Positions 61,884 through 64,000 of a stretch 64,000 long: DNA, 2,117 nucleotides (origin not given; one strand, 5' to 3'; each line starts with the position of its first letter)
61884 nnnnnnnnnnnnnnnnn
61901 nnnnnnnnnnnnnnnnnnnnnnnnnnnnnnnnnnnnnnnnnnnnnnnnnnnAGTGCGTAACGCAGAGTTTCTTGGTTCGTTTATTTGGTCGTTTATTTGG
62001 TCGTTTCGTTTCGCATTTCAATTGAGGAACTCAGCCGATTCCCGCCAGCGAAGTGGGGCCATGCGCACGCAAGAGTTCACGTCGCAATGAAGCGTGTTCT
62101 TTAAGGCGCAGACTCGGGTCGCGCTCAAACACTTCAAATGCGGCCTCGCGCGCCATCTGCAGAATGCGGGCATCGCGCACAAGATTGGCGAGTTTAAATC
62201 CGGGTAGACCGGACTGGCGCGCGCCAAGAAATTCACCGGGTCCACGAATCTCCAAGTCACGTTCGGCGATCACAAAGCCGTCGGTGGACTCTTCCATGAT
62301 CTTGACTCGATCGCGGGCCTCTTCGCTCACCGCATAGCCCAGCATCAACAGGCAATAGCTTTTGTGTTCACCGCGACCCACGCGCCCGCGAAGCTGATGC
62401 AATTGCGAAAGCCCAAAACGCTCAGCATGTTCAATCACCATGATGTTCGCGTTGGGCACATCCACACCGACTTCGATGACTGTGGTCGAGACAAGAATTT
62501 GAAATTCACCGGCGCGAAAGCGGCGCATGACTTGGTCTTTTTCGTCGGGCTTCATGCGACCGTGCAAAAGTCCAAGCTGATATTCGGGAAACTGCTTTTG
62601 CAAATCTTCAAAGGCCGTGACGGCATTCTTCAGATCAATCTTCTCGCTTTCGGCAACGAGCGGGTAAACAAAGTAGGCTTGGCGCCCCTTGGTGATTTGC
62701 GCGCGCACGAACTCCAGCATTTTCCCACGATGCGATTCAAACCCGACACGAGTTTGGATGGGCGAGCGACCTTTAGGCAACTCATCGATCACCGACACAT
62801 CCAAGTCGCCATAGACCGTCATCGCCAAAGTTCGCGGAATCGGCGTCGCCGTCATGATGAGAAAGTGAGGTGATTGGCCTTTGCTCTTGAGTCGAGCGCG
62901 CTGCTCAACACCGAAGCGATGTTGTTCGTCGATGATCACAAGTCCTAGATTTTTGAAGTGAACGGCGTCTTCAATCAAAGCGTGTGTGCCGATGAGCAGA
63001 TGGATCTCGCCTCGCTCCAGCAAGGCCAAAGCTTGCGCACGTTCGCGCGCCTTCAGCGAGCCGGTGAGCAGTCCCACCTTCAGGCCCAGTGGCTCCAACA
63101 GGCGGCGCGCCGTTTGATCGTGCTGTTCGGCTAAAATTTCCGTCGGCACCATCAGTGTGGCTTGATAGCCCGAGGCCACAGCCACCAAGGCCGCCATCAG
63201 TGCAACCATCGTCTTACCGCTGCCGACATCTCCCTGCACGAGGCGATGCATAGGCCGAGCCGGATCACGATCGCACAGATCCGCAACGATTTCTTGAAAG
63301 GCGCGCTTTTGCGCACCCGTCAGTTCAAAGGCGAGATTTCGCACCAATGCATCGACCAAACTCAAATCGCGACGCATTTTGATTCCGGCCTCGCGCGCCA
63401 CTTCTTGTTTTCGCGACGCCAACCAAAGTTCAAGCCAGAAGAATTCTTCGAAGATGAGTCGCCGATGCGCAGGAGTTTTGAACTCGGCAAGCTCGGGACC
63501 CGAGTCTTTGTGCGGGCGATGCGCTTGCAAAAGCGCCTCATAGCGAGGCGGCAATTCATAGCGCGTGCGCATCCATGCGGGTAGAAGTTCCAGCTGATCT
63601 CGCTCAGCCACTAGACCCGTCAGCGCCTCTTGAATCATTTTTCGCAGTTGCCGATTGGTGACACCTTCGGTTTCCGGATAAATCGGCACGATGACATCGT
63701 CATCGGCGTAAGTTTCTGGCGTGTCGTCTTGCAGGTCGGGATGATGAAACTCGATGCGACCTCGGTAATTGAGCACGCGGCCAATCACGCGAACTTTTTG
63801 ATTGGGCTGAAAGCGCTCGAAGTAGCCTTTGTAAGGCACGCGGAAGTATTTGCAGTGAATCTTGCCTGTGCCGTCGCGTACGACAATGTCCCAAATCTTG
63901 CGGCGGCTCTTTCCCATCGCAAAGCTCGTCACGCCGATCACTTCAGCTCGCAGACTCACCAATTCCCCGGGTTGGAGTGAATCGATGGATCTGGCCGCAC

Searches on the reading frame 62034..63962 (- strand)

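Call 46: search_protein_families(library=pfam, proteins=[window:62034-63962:-], max_evalue=0.00001)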
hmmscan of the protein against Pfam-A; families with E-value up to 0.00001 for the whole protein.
window:62034-63962:- (643 aa): 8 families
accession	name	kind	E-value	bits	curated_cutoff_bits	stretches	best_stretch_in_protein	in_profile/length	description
PF00271.37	Helicase_C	-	5.9e-26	91.3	23.5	1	446-530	30-108/110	Helicase conserved C-terminal domain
PF00270.35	DEAD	-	5.2e-25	88.5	26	1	217-380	3-165/167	DEAD/DEAH box helicase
PF19833.4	RecG_dom3_C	-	1.6e-16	60.5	26.8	1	560-630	2-73/87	ATP-dependent DNA helicase RecG, domain 3, C-terminal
PF01336.31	tRNA_anti-codon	-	8.4e-11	42.1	27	1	2-78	1-73/75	OB-fold nucleic acid binding domain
PF04851.21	ResIII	-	2.1e-10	41.2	22.5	1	213-374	3-162/164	Type III restriction enzyme, res subunit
PF17191.10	RecG_wedge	-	2.7e-09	37.2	23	1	19-115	68-160/162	RecG wedge domain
PF22590.2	Cas3-like_C_2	-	1.4e-06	28.9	27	1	445-531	13-104/106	CRISPR-associated nuclease/helicase Cas3, C-terminal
PF07517.20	SecA_DEAD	-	2.2e-06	27.6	24.6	1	241-311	94-164/290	SecA DEAD-like domain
